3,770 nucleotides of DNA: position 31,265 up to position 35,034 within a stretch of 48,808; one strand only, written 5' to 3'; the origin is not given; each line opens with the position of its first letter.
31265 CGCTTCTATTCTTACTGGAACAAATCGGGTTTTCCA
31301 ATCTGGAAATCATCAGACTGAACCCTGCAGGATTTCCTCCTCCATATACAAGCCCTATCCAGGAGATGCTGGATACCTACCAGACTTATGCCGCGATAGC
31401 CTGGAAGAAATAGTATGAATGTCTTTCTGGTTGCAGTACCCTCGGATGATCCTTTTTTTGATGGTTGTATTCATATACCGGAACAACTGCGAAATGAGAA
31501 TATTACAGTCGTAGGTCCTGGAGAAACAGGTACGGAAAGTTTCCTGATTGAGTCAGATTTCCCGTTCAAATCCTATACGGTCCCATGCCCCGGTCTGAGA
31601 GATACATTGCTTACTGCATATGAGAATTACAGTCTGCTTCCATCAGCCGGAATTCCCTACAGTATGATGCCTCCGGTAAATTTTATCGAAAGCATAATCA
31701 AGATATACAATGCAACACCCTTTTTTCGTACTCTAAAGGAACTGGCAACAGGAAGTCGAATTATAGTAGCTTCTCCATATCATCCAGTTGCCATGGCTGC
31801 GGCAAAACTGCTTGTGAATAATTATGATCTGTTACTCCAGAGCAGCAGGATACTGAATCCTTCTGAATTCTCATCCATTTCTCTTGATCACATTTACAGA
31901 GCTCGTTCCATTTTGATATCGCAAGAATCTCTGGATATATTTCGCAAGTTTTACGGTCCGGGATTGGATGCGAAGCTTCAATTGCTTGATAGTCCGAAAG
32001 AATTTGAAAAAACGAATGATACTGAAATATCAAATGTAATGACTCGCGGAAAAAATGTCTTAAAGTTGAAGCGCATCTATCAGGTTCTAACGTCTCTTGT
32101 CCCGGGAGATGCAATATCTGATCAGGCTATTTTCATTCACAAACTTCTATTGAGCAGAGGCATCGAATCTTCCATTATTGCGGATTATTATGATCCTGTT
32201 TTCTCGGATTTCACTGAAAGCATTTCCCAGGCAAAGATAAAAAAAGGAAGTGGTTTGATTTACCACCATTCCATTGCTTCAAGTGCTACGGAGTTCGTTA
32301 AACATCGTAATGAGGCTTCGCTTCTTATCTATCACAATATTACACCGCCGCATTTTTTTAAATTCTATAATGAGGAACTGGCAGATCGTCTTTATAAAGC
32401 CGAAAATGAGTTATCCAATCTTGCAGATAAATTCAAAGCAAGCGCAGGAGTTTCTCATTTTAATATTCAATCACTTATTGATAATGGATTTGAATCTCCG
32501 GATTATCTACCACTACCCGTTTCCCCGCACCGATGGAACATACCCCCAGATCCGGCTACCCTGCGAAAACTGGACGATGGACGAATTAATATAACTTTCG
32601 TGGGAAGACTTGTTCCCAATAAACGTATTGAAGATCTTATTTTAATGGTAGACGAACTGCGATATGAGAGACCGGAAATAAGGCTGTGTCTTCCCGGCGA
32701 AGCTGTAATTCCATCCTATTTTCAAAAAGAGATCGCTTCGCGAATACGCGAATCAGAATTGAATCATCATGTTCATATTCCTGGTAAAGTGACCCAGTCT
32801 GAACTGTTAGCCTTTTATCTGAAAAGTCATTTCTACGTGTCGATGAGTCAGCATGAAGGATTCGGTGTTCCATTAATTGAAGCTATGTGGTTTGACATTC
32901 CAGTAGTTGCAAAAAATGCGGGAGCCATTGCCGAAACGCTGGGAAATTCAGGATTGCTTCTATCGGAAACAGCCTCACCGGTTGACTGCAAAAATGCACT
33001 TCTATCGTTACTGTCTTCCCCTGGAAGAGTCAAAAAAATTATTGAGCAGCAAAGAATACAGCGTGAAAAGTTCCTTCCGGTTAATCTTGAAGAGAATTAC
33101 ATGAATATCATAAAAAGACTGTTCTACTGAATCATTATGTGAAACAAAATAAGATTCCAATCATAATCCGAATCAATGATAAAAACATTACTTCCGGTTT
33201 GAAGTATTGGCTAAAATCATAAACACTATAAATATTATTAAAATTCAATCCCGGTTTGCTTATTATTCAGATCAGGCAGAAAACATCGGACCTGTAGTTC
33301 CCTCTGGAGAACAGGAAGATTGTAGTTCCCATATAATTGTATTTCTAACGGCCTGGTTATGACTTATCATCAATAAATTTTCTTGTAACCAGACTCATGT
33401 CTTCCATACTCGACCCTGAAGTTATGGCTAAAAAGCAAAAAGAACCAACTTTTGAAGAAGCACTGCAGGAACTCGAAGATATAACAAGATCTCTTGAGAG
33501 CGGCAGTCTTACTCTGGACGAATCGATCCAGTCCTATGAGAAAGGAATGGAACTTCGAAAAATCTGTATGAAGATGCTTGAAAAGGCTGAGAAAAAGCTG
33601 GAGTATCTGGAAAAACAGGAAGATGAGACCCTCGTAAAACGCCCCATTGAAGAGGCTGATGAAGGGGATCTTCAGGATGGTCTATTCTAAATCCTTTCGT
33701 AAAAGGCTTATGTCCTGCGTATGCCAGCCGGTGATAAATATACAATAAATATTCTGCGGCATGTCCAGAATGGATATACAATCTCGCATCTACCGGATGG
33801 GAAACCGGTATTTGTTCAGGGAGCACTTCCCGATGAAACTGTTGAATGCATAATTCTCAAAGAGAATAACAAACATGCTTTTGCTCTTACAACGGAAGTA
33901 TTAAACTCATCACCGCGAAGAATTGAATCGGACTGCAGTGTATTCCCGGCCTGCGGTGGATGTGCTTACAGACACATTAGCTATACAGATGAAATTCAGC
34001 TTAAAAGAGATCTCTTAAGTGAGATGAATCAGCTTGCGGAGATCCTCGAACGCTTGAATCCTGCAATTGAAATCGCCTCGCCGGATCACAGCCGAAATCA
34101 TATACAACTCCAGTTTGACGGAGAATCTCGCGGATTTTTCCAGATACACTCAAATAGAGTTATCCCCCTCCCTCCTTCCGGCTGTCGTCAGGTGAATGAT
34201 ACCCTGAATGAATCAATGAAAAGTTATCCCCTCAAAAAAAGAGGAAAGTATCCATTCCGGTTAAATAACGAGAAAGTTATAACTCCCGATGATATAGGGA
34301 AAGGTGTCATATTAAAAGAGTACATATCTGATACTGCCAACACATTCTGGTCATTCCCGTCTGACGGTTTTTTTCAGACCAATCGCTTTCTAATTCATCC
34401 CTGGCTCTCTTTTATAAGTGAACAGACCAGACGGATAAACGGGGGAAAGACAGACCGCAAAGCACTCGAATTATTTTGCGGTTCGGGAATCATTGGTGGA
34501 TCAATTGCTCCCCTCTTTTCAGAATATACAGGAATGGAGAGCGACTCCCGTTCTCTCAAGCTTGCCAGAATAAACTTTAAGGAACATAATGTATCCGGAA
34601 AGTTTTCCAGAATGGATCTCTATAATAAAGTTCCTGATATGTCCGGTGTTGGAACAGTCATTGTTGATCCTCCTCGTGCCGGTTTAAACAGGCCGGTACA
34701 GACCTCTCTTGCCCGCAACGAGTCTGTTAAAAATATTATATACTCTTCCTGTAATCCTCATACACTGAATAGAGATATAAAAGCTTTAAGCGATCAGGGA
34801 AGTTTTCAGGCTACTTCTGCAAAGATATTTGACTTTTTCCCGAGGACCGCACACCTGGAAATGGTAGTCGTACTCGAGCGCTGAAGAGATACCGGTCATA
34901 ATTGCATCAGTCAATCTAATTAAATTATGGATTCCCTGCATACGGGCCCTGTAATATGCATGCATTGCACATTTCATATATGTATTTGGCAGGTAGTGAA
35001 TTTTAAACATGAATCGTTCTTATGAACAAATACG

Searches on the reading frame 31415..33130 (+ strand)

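Call 49: search_protein_families(library=pfam, proteins=[window:31415-33130:+], max_evalue=0.00001)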
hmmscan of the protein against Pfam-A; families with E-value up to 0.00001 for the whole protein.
window:31415-33130:+ (571 aa): 2 families
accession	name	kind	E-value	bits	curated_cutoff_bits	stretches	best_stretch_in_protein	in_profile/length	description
PF00534.26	Glycos_transf_1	-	5.8e-25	88.2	26.4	1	387-547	12-170/172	Glycosyl transferases group 1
PF13692.12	Glyco_trans_1_4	-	8.6e-20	71.9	27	1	392-534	3-141/142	Glycosyl transferases group 1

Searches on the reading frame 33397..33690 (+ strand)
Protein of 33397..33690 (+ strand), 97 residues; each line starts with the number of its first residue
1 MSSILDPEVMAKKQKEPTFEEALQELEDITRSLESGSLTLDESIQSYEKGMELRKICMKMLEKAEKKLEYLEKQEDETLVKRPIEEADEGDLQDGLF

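Call 49: search_protein_families(library=pfam, proteins=[window:33397-33690:+], max_evalue=0.00001)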
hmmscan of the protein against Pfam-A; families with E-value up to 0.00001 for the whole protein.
window:33397-33690:+ (97 aa): 1 family
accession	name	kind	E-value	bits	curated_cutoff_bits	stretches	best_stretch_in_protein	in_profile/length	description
PF02609.21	Exonuc_VII_S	-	1e-19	70.7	24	1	19-69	1-51/52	Exonuclease VII small subunit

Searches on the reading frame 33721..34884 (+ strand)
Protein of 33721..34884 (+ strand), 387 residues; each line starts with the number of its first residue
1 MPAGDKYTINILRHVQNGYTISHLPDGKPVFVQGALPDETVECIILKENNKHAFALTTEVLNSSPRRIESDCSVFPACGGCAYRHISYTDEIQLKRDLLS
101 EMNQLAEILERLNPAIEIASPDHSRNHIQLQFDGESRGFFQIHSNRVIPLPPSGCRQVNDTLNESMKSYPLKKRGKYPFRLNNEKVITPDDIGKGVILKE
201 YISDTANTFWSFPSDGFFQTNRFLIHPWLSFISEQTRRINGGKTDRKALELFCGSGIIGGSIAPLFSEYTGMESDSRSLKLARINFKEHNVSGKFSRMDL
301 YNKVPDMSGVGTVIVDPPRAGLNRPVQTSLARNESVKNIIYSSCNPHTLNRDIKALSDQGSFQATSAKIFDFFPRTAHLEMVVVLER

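Call 49: search_protein_families(library=pfam, proteins=[window:33721-34884:+], max_evalue=0.00001)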
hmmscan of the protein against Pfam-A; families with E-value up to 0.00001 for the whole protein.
window:33721-34884:+ (387 aa): 2 families
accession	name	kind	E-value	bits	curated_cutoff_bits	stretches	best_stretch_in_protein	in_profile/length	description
PF05958.17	tRNA_U5-meth_tr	-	1.3e-17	64.3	23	1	310-387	284-356/357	tRNA (Uracil-5-)-methyltransferase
PF05175.20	MTS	-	2.5e-06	27.7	23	1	244-318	31-107/170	Methyltransferase small domain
